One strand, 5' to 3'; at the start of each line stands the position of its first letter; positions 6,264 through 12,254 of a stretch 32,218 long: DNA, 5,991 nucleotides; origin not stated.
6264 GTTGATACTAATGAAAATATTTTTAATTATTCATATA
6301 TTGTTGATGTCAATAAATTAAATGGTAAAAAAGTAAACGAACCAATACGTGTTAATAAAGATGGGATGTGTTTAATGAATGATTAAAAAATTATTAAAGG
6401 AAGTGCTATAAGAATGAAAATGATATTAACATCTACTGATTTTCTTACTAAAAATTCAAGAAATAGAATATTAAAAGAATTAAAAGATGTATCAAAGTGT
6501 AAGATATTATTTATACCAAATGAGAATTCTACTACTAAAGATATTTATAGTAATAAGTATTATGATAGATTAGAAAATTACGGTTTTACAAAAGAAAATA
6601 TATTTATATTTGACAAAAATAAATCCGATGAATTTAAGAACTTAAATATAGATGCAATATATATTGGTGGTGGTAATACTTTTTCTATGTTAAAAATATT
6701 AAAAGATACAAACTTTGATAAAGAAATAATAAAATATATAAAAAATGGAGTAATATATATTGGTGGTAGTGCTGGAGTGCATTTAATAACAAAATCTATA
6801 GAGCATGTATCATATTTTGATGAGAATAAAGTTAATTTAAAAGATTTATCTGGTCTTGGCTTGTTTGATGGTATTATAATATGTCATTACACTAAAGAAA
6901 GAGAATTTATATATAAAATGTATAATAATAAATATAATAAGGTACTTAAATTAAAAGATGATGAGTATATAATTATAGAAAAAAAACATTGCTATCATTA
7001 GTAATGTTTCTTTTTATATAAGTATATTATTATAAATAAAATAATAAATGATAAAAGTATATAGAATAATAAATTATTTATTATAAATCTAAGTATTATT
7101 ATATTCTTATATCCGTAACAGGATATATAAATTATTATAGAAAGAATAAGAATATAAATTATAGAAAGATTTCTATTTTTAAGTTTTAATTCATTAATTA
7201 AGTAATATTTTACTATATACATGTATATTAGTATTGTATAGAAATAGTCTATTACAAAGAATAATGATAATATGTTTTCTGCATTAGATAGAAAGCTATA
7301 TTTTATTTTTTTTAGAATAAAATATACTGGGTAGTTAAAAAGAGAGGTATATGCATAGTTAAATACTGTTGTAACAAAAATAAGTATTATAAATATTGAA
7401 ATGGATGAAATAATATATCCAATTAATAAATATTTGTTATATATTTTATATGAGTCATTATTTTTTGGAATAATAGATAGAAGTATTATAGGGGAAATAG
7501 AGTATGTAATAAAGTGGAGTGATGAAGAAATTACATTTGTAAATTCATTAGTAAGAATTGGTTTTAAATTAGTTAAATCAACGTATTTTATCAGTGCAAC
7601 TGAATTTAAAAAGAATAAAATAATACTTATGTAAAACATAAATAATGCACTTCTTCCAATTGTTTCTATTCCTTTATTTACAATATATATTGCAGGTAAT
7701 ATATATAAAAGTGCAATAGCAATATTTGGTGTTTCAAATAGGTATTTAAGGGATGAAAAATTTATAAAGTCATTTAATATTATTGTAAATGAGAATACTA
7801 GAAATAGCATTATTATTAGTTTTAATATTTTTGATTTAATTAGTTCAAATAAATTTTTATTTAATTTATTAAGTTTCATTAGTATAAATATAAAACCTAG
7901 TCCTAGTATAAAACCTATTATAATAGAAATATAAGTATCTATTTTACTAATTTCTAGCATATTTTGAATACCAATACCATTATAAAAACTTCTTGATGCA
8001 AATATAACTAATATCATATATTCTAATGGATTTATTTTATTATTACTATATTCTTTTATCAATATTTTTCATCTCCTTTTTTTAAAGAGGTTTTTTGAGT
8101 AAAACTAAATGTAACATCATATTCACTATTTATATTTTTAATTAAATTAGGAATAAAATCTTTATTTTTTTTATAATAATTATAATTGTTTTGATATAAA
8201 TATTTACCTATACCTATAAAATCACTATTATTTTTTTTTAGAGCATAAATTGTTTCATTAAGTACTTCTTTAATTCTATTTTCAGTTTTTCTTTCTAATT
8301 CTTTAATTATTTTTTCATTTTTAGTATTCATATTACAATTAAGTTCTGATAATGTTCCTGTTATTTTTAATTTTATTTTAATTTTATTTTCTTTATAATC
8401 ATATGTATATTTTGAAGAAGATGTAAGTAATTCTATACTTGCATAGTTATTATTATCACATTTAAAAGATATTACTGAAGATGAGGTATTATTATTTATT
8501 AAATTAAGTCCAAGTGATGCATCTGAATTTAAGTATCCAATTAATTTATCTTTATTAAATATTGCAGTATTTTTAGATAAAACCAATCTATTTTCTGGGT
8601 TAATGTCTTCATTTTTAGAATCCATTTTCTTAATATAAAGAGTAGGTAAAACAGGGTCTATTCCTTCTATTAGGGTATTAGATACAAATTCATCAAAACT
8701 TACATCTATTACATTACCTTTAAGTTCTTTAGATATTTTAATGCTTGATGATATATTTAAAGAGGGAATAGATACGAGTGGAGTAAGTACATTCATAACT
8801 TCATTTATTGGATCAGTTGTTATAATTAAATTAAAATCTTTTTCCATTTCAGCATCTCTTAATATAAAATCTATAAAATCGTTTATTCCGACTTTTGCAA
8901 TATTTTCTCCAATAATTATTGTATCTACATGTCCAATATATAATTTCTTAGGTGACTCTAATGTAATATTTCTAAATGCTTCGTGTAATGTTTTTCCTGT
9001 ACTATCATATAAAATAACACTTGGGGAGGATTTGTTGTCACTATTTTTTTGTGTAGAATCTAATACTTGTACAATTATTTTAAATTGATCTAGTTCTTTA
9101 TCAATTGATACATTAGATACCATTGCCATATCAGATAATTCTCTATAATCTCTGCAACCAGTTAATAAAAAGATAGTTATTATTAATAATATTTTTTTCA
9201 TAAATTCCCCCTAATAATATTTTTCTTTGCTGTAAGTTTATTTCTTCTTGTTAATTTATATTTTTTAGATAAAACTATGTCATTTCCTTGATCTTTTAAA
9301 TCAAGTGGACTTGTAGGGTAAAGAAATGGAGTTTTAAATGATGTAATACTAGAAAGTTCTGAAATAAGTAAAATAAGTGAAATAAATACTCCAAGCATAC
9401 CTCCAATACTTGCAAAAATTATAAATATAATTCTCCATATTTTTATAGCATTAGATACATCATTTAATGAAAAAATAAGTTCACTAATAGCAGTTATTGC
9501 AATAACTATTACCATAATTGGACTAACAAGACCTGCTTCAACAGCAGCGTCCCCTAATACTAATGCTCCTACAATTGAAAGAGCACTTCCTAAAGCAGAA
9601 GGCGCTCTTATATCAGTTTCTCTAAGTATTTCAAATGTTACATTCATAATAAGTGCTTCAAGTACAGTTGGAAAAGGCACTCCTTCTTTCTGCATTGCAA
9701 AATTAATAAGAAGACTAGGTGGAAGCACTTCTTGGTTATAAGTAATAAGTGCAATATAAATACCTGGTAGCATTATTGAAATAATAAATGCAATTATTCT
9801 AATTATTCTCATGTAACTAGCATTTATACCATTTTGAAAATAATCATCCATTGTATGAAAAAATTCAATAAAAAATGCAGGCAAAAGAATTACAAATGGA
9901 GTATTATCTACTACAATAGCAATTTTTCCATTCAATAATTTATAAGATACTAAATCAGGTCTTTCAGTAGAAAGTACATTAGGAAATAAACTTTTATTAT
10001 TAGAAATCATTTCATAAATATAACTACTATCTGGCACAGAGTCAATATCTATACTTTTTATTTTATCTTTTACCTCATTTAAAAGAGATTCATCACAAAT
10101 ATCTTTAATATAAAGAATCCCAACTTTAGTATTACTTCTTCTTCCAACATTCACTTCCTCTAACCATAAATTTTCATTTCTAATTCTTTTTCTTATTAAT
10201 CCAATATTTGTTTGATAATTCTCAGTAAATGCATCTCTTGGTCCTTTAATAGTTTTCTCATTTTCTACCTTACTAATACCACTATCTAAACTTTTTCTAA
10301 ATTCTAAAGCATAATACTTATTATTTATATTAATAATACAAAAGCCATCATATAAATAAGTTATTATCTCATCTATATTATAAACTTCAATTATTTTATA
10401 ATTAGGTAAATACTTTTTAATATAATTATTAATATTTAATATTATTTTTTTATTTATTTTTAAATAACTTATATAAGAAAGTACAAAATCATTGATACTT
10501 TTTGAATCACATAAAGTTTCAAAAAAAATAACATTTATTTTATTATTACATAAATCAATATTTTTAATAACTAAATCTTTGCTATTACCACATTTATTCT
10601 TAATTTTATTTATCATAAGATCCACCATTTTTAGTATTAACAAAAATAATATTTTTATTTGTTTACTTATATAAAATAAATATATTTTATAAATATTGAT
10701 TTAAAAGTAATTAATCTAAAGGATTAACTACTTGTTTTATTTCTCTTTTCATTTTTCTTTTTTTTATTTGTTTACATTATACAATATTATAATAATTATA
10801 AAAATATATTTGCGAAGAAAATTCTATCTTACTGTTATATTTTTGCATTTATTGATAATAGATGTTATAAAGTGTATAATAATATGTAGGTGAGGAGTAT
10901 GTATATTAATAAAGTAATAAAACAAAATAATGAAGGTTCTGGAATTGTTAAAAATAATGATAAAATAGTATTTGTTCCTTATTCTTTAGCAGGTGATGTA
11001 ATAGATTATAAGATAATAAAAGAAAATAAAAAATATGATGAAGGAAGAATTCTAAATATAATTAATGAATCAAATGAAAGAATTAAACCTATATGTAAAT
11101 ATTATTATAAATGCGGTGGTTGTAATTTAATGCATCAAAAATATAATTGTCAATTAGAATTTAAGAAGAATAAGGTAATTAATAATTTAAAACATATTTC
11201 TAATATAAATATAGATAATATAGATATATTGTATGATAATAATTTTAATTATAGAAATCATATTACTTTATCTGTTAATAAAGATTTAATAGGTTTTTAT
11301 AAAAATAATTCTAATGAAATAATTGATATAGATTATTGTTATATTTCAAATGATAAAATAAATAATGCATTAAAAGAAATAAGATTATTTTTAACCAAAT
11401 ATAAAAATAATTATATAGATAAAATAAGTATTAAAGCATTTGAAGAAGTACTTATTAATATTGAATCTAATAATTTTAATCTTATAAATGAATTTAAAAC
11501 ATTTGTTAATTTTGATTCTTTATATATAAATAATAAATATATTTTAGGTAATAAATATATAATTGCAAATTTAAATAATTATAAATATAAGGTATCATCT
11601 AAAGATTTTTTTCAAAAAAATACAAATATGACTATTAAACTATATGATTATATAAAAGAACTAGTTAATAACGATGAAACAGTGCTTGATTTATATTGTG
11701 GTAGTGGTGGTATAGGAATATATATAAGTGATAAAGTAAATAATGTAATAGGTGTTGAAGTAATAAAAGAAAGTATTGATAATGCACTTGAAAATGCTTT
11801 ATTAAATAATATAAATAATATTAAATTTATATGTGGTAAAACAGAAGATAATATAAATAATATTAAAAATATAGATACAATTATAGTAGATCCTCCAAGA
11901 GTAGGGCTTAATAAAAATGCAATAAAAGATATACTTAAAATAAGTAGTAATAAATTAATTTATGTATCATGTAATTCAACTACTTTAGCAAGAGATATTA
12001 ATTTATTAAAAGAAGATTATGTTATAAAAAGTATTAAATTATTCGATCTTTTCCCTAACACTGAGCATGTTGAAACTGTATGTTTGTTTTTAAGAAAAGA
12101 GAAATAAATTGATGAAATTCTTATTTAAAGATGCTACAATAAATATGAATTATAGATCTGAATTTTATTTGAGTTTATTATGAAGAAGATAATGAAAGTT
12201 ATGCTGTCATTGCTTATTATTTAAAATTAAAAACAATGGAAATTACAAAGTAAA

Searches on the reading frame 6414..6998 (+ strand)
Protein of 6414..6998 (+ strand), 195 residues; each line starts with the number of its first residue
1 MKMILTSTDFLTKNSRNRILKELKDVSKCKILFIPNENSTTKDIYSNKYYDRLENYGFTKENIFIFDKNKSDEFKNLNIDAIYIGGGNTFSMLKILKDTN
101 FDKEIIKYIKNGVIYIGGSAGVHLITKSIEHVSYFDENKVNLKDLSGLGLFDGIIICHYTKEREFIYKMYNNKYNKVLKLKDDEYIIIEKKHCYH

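Call 26: search_protein_families(library=pfam, max_evalue=0.001, proteins=[window:6414-6998:+])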
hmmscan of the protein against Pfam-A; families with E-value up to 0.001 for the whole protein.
window:6414-6998:+ (195 aa): 3 families
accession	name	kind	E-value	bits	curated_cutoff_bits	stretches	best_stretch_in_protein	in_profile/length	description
PF03575.23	Peptidase_S51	-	1.1e-33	117.1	23.9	1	4-192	2-202/206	Peptidase family S51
PF07685.20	GATase_3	-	2.4e-07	31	27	1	70-157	33-117/196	CobB/CobQ-like glutamine amidotransferase domain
PF01174.25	SNO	-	1e-06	29.2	27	1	78-132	33-88/188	SNO glutamine amidotransferase family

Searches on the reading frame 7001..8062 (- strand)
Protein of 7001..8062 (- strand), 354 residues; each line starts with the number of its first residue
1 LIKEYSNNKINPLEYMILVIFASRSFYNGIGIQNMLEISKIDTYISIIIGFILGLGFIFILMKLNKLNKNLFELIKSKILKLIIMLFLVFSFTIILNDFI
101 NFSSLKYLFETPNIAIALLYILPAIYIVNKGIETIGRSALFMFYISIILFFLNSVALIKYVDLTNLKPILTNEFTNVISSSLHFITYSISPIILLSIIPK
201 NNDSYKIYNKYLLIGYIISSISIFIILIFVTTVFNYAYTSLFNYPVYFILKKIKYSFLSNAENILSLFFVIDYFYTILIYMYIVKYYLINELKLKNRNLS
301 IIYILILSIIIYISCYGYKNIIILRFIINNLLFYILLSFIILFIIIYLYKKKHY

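Call 26: search_protein_families(library=pfam, max_evalue=0.001, proteins=[window:7001-8062:-])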
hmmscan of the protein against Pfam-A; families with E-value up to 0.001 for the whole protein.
window:7001-8062:- (354 aa): 1 family
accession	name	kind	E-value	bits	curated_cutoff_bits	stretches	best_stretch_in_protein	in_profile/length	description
PF03845.19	Spore_permease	-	1.2e-19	70.8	23.4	1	37-313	29-314/321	Spore germination protein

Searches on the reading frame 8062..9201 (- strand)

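Call 26: search_protein_families(library=pfam, max_evalue=0.001, proteins=[window:8062-9201:-])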
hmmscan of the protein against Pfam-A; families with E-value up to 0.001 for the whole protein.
window:8062-9201:- (380 aa): 2 families
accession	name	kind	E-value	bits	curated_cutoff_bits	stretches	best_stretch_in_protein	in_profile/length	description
PF25198.1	Spore_GerAC_N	-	6.8e-38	130.7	27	1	18-188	1-174/176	Spore germination protein N-terminal domain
PF05504.16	Spore_GerAC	-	2.9e-31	109.3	23.6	1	211-365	2-161/167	Spore germination B3/ GerAC like, C-terminal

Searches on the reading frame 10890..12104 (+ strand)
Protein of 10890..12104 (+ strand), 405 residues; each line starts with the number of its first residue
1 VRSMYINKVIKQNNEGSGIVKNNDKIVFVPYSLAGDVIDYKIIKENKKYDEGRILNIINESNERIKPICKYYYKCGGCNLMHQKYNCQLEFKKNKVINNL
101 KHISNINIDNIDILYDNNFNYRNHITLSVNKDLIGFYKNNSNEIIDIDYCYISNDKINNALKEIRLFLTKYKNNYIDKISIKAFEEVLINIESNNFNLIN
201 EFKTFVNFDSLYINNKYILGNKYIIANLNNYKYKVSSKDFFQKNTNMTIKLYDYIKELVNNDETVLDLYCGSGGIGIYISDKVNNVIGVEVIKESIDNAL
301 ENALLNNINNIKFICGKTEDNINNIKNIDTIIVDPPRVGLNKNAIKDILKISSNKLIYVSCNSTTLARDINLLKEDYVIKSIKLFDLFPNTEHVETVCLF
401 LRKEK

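Call 25: search_protein_families(library=pfam, max_evalue=0.001, proteins=[window:10890-12104:+])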
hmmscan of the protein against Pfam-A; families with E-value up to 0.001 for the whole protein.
window:10890-12104:+ (405 aa): 9 families
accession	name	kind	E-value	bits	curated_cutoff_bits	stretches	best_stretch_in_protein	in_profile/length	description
PF05958.17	tRNA_U5-meth_tr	-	8.6e-29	101.1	23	1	214-400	149-354/357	tRNA (Uracil-5-)-methyltransferase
PF13847.12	Methyltransf_31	-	8.7e-09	35.6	27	1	261-362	3-111/145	Methyltransferase domain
PF05175.20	MTS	-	1e-06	28.9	23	1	258-347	27-121/170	Methyltransferase small domain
PF09445.16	Methyltransf_15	-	1e-06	28.8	22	1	263-340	2-84/165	RNA cap guanine-N2 methyltransferase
PF03602.21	Cons_hypoth95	-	3.8e-06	27.1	24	1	251-364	32-155/182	Conserved hypothetical protein 95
PF13649.12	Methyltransf_25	-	1.3e-05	26.2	27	1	265-332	1-69/97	Methyltransferase domain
PF01555.25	N6_N4_Mtase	-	2.4e-05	24.8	26.7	1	102-299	52-219/221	DNA methylase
PF06325.19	PrmA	-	0.00012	22.1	22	1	245-332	148-231/296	Ribosomal protein L11 methyltransferase (PrmA)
PF02475.24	TRM5-TYW2_MTfase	-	0.00015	22.2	28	1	253-335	28-112/164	TRM5/TYW2 methyltransferase domain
